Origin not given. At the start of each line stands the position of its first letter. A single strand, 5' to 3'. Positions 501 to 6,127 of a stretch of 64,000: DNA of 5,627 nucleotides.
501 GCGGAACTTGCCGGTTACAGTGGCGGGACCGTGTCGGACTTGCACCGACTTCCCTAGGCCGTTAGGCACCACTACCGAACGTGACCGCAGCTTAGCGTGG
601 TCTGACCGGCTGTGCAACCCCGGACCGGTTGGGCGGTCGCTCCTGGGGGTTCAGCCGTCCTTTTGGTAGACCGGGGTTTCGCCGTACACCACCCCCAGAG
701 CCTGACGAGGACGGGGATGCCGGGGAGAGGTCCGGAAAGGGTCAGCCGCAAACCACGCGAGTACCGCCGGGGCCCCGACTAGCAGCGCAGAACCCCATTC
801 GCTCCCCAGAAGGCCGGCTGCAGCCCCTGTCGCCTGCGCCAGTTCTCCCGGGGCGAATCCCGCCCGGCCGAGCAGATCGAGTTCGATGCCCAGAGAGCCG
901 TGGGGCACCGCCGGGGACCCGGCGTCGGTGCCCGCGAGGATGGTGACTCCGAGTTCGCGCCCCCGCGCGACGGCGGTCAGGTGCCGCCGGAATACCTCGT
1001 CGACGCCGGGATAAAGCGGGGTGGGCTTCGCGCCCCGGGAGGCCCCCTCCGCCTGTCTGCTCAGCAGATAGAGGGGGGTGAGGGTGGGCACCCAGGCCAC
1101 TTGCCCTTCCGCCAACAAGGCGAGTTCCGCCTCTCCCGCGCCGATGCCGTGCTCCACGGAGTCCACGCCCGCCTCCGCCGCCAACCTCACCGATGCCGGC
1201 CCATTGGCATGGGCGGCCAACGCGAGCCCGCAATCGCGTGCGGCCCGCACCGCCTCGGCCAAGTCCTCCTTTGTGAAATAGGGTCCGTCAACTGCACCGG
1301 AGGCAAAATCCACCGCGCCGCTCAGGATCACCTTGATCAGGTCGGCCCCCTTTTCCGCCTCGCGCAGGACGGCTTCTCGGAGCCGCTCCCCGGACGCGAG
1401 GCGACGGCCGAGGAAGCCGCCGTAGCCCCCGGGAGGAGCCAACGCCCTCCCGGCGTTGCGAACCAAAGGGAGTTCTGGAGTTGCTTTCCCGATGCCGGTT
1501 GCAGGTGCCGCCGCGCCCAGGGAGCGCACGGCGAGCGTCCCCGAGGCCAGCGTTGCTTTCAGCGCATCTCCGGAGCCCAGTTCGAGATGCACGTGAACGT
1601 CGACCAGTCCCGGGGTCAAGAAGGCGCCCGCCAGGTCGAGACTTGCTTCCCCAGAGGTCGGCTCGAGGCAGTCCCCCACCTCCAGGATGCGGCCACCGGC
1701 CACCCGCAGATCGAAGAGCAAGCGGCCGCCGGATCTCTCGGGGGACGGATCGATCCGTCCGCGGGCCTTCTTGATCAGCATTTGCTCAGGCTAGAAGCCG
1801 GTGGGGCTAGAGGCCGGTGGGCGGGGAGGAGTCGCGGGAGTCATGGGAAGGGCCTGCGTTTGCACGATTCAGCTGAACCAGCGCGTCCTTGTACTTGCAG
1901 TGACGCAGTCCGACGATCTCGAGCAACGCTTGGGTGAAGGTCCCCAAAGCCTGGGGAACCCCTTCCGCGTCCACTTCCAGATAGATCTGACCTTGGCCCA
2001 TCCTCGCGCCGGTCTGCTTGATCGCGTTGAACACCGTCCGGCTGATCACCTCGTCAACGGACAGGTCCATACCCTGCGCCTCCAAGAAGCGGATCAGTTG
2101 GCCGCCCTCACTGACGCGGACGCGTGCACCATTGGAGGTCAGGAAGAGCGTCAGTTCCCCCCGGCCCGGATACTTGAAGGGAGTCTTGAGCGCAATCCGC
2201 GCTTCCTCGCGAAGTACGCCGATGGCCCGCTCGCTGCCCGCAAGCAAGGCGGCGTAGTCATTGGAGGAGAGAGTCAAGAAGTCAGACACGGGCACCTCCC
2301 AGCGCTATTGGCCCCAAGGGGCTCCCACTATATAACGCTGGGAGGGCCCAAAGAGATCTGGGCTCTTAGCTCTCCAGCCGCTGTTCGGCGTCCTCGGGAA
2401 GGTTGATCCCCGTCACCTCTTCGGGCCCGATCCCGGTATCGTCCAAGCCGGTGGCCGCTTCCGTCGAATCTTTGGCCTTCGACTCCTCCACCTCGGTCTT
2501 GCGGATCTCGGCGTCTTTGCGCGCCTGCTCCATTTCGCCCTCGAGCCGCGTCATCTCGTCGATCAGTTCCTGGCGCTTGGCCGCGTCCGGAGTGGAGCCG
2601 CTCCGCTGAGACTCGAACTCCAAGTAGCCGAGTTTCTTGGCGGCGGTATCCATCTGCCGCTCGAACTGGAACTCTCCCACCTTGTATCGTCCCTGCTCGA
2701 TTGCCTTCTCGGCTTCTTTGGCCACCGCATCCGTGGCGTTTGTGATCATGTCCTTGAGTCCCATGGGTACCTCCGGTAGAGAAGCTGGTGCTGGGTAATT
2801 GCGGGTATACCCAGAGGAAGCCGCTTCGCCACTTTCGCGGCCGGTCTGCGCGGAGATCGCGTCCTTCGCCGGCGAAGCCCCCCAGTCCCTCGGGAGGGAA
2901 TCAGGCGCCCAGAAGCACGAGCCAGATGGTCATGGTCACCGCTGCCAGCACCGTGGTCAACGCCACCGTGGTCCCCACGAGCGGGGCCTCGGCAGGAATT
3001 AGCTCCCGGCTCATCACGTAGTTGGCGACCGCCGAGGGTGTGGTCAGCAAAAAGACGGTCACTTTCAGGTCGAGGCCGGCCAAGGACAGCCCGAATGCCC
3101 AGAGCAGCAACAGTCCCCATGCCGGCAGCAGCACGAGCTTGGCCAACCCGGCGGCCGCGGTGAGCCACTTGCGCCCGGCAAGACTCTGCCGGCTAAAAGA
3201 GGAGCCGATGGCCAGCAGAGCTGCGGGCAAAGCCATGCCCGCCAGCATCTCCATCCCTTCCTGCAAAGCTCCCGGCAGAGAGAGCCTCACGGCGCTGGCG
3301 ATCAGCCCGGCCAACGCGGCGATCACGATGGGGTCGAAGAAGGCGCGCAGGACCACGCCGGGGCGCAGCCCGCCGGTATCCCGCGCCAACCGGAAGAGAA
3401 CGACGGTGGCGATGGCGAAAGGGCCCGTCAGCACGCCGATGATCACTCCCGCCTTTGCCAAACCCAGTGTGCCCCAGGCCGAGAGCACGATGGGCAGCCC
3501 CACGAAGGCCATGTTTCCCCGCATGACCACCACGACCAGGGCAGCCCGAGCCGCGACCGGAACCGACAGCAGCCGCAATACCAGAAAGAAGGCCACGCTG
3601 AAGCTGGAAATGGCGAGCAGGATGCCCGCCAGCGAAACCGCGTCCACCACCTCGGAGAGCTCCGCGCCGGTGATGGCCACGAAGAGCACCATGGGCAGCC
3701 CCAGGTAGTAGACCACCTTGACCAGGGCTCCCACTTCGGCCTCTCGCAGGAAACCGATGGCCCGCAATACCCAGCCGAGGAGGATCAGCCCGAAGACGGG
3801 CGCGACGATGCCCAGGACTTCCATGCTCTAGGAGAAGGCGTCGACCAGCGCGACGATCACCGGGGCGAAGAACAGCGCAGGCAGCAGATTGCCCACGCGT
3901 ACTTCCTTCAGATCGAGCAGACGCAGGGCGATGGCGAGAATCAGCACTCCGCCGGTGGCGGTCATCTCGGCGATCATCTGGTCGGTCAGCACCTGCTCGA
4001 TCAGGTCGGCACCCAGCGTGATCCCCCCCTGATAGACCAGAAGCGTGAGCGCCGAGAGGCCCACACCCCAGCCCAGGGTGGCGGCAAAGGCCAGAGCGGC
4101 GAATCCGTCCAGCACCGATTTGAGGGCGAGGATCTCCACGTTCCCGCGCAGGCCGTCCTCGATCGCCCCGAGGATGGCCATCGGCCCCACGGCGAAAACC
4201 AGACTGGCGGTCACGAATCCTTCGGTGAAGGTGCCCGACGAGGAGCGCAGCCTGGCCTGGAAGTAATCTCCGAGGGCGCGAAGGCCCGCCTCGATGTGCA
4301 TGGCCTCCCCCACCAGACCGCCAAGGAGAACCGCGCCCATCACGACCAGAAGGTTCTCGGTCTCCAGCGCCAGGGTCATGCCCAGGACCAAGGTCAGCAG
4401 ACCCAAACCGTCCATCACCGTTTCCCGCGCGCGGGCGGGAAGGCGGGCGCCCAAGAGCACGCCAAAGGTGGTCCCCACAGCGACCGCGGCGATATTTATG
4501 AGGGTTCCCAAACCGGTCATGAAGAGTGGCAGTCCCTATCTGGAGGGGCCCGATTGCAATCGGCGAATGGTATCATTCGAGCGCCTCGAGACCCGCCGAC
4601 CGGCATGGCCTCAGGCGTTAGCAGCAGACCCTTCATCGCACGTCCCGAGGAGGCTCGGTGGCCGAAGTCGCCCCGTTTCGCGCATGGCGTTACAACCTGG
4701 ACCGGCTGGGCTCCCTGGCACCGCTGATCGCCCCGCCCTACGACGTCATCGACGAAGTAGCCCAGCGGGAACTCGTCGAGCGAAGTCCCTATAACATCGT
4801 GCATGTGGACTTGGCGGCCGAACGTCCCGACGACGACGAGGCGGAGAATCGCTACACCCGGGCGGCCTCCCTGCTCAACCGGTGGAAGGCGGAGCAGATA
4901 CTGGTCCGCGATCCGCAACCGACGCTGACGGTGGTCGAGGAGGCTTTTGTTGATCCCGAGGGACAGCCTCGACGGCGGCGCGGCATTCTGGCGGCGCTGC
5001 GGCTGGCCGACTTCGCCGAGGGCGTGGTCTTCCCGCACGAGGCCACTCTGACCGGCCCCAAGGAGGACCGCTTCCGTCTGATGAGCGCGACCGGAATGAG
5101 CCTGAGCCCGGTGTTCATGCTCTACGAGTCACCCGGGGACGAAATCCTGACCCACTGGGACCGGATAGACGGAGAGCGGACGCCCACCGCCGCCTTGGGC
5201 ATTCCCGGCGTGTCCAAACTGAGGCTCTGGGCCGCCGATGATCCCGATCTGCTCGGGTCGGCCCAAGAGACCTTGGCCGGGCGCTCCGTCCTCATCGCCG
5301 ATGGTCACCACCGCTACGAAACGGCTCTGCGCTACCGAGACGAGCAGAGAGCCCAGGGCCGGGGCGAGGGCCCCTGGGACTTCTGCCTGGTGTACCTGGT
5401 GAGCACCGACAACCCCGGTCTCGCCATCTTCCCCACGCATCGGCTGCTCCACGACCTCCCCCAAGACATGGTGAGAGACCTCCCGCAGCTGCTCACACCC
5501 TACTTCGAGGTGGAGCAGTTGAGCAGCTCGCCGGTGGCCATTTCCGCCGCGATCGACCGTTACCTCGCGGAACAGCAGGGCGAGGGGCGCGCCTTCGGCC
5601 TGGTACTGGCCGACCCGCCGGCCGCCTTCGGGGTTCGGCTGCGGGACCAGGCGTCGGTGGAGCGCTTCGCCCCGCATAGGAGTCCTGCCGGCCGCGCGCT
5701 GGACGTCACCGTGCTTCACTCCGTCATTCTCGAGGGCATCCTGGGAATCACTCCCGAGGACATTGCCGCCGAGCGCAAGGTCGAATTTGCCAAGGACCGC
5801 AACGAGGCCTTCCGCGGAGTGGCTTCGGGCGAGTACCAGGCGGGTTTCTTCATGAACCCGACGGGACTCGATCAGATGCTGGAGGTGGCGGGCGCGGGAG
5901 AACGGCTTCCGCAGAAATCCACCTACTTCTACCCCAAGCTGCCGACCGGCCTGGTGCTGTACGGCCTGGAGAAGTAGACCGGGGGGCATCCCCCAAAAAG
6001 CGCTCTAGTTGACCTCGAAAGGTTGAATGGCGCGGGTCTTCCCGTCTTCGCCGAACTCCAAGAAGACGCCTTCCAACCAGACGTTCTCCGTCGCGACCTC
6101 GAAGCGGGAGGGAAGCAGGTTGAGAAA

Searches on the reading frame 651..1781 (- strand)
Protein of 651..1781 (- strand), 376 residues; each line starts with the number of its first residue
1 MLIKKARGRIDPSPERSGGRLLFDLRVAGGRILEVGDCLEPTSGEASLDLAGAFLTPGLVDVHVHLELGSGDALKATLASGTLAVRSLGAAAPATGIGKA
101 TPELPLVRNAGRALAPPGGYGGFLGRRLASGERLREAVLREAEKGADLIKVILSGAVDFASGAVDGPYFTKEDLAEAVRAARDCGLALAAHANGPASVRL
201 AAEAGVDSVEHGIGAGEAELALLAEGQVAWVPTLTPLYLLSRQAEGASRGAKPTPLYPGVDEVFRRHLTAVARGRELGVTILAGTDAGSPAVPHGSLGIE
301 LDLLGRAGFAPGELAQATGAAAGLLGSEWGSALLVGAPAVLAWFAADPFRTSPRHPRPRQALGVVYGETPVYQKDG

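Call 15: search_protein_families(library=pfam, proteins=[window:651-1781:-], max_evalue=0.0001)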
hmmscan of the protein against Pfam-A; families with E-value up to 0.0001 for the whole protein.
window:651-1781:- (376 aa): 2 families
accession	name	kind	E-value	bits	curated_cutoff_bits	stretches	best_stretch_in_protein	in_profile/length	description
PF01979.26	Amidohydro_1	-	8.9e-15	55.2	25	1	54-344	1-318/345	Amidohydrolase family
PF07969.17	Amidohydro_3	-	1.9e-08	34.6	29.7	0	143-372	227-472/472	Amidohydrolase family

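Call 55: find_encoding_contigs(protein=window:651-1781:-, flank=10000, max_places=1)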
Protein window:651-1781:- (376 aa): 8 contigs read that carry it; 1 place shown.
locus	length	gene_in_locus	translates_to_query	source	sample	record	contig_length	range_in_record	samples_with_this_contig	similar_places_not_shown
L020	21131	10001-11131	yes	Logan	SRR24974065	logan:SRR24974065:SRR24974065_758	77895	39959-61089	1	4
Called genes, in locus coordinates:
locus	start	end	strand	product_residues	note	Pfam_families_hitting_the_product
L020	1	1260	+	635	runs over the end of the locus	PF08486:SpoIID, PF00395:SLH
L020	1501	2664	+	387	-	PF00188:CAP, PF00395:SLH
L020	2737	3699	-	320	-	PF25275:Golvesin_C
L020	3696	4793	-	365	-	-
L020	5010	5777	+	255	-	PF00149:Metallophos, PF13277:YmdB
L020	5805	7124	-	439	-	PF06245:DUF1015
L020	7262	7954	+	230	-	PF04474:DUF554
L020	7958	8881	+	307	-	PF03547:Mem_trans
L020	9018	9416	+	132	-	-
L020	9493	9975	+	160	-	PF08861:DUF1828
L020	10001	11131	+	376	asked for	PF07969:Amidohydro_3 (faint), PF01979:Amidohydro_1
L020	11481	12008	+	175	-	PF02283:CobU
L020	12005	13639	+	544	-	-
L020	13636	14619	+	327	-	PF03186:CobD_Cbib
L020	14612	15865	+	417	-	PF00155:Aminotran_1_2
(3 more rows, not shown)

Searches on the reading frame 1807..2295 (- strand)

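Call 15: search_protein_families(library=pfam, proteins=[window:1807-2295:-], max_evalue=0.0001)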
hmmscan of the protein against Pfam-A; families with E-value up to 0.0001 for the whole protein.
window:1807-2295:- (162 aa): 1 family
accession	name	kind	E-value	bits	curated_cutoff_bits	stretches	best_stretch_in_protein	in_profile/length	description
PF08861.15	DUF1828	-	1.9e-09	38.2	22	1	38-127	1-91/91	Domain of unknown function DUF1828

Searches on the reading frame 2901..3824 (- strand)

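Call 15: search_protein_families(library=pfam, proteins=[window:2901-3824:-], max_evalue=0.0001)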
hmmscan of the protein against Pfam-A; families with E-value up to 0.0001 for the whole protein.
window:2901-3824:- (307 aa): 1 family
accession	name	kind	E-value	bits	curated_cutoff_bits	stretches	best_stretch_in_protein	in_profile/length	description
PF03547.23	Mem_trans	-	1.3e-22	80.3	25.7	1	6-302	5-343/343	Membrane transport protein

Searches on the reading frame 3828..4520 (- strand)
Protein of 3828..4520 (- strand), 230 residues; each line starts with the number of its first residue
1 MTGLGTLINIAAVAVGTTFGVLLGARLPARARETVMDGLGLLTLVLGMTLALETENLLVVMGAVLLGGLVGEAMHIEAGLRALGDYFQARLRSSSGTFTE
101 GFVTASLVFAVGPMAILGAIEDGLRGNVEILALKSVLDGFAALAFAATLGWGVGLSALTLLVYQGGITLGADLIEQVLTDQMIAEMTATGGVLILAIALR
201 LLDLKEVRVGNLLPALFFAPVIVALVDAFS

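Call 15: search_protein_families(library=pfam, proteins=[window:3828-4520:-], max_evalue=0.0001)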
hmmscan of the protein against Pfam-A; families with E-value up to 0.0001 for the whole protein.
window:3828-4520:- (230 aa): 1 family
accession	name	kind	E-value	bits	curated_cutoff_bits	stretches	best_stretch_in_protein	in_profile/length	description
PF04474.17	DUF554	-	7.3e-77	258.2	25.1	1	4-223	1-219/220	Protein of unknown function (DUF554)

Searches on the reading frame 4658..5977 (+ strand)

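Call 15: search_protein_families(library=pfam, proteins=[window:4658-5977:+], max_evalue=0.0001)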
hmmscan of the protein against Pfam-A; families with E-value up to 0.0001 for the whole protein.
window:4658-5977:+ (439 aa): 1 family
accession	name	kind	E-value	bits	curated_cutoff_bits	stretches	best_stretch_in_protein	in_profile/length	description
PF06245.16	DUF1015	-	1.7e-78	264.2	25.8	1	4-350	1-324/325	Protein of unknown function (DUF1015)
